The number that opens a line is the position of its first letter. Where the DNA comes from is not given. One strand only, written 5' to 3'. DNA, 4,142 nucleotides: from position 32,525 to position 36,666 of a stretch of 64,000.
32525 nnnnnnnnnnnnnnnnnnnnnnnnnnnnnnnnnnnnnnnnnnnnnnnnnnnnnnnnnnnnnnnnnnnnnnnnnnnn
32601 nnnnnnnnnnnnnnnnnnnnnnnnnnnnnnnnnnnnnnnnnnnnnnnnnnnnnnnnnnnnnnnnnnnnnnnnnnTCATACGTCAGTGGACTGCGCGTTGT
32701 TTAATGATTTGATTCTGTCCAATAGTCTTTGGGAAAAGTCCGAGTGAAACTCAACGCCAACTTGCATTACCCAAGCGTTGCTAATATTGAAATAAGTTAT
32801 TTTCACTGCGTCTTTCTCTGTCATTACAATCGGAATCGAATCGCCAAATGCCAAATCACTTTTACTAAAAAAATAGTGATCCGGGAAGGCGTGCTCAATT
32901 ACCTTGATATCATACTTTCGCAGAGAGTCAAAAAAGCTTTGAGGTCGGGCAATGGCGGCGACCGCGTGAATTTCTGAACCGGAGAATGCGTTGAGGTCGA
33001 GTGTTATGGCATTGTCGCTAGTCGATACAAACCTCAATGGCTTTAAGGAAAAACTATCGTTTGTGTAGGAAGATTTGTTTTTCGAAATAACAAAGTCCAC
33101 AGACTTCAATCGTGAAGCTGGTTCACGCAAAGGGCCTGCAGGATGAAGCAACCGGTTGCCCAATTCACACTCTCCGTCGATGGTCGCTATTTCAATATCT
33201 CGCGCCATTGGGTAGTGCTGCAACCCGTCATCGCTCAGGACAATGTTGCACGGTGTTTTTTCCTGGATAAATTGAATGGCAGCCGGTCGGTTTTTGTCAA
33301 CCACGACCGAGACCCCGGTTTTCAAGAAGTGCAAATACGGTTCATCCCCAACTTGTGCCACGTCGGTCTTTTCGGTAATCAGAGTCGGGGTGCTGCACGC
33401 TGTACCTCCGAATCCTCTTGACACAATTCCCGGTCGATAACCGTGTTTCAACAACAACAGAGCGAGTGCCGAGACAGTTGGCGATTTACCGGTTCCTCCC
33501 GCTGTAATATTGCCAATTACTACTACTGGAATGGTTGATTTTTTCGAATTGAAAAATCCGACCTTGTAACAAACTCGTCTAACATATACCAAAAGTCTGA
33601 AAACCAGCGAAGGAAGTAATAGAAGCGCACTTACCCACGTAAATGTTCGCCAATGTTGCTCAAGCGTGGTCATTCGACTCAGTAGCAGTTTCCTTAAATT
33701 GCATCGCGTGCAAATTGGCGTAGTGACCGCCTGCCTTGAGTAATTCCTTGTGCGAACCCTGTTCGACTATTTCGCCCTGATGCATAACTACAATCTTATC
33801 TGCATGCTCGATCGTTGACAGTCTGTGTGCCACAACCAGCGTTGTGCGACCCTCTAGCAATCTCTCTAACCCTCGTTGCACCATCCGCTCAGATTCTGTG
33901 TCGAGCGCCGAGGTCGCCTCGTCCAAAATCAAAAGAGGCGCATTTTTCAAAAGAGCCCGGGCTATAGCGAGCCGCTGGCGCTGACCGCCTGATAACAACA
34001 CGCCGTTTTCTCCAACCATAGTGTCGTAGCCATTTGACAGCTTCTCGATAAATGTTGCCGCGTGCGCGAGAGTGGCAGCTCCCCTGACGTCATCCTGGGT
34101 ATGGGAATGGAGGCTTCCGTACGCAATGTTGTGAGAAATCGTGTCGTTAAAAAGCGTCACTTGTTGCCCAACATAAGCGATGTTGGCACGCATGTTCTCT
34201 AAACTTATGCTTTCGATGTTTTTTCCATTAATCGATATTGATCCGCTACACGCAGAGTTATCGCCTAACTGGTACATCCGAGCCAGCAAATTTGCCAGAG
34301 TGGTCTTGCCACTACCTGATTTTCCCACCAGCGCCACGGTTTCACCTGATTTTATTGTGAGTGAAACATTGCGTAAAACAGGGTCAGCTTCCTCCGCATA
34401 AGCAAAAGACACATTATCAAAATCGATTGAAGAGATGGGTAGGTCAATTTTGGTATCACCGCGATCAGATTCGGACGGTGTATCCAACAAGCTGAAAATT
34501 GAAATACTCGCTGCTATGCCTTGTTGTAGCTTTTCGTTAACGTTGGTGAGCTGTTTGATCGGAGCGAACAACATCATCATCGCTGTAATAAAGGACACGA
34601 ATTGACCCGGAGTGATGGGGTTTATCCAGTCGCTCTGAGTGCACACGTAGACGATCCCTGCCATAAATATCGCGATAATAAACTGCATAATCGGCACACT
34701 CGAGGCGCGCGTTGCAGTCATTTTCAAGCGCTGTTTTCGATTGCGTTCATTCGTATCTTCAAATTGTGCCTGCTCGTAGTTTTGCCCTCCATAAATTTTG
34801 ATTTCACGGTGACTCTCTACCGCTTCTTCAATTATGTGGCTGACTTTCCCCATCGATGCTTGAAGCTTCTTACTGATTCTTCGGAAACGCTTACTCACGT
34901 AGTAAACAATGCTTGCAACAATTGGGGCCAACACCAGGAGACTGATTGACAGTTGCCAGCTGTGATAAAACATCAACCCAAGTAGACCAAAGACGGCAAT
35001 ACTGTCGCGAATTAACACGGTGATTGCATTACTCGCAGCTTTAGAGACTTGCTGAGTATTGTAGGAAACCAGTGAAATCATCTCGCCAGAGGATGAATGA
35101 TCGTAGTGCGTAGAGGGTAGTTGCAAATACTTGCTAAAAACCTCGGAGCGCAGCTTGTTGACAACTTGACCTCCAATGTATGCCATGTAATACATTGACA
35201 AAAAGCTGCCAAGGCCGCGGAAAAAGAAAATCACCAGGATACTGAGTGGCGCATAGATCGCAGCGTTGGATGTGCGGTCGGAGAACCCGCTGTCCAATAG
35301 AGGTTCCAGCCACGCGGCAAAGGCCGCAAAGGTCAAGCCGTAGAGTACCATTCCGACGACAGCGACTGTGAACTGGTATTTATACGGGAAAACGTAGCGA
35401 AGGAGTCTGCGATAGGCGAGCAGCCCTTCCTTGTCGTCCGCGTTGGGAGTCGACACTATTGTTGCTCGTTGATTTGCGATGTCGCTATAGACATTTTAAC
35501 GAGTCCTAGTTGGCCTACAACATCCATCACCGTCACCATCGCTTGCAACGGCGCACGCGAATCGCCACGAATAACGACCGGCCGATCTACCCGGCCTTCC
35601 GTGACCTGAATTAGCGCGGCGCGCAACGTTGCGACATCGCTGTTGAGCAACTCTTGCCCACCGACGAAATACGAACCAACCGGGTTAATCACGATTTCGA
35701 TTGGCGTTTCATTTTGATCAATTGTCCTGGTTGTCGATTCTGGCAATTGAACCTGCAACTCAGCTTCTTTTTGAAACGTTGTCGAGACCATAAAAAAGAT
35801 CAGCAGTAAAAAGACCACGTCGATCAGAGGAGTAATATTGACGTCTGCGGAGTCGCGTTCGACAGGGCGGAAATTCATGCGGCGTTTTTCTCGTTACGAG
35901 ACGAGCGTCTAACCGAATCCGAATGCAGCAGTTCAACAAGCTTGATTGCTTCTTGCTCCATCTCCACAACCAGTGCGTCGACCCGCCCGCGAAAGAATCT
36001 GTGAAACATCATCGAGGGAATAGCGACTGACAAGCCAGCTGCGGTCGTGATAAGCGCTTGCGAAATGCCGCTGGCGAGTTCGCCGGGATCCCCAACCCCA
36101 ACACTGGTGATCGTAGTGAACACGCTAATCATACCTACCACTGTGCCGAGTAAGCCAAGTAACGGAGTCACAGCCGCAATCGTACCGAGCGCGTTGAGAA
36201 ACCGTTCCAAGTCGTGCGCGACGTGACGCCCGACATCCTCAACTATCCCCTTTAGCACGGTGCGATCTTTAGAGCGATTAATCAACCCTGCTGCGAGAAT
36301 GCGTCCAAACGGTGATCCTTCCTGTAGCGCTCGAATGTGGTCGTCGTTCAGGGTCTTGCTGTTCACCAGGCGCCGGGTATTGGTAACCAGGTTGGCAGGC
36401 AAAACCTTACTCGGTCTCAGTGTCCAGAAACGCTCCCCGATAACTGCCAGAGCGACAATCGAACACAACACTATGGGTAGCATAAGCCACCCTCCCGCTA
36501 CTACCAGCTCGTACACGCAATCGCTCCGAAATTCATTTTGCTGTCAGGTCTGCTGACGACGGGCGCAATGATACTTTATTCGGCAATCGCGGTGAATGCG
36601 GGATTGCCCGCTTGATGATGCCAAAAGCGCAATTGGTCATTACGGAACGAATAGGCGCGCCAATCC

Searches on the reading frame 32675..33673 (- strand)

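Call 21: search_protein_families(library=pfam, proteins=[window:32675-33673:-], max_evalue=0.0001)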
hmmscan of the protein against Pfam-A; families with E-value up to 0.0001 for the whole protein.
window:32675-33673:- (332 aa): 1 family
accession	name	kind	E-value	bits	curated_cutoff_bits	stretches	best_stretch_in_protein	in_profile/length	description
PF02606.20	LpxK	-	6.7e-91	305.2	27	1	16-321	3-327/328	Tetraacyldisaccharide-1-P 4'-kinase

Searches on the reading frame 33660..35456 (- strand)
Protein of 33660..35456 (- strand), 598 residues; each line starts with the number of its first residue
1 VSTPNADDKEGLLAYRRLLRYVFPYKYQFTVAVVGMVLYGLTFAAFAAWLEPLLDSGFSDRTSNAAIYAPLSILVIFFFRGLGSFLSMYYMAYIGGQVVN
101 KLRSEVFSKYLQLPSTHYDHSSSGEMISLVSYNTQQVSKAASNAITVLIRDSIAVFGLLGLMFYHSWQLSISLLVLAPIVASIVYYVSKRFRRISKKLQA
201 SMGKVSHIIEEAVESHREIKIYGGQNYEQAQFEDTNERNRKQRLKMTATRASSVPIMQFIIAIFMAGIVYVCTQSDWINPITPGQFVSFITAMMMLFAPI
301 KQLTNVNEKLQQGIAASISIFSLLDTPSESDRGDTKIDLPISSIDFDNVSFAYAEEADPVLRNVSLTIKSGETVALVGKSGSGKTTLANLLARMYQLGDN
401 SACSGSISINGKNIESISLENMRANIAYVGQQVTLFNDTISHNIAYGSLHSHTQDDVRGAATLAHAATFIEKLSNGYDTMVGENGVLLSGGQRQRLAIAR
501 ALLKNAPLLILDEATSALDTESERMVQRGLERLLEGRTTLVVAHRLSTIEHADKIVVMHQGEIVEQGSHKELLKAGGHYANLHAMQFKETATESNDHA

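Call 21: search_protein_families(library=pfam, proteins=[window:33660-35456:-], max_evalue=0.0001)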
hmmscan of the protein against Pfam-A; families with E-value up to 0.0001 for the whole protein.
window:33660-35456:- (598 aa): 4 families
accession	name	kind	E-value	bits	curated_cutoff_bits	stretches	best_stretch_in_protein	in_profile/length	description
PF00664.28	ABC_membrane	-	3e-51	175.2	28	1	31-299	3-273/274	ABC transporter transmembrane region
PF00005.33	ABC_tran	-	1.7e-33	116.6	25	1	361-516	1-137/137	ABC transporter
PF02463.25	SMC_N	-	4.8e-09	36.4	40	1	373-560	26-213/220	RecF/RecN/SMC N terminal domain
PF00270.35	DEAD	-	4.1e-05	23.8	26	0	367-533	10-145/167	DEAD/DEAH box helicase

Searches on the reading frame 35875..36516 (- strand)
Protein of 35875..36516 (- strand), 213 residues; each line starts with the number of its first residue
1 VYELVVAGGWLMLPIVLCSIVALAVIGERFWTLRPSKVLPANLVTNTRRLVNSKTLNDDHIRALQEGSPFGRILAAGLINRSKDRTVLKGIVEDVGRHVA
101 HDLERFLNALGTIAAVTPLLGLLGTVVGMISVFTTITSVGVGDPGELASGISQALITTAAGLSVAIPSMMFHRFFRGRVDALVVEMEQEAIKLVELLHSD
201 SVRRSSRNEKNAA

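Call 21: search_protein_families(library=pfam, proteins=[window:35875-36516:-], max_evalue=0.0001)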
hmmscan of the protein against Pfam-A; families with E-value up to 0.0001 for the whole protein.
window:35875-36516:- (213 aa): 1 family
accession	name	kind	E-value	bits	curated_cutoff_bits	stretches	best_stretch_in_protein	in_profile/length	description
PF01618.21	MotA_ExbB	-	3.6e-31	108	22.9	1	68-187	4-126/127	MotA/TolQ/ExbB proton channel family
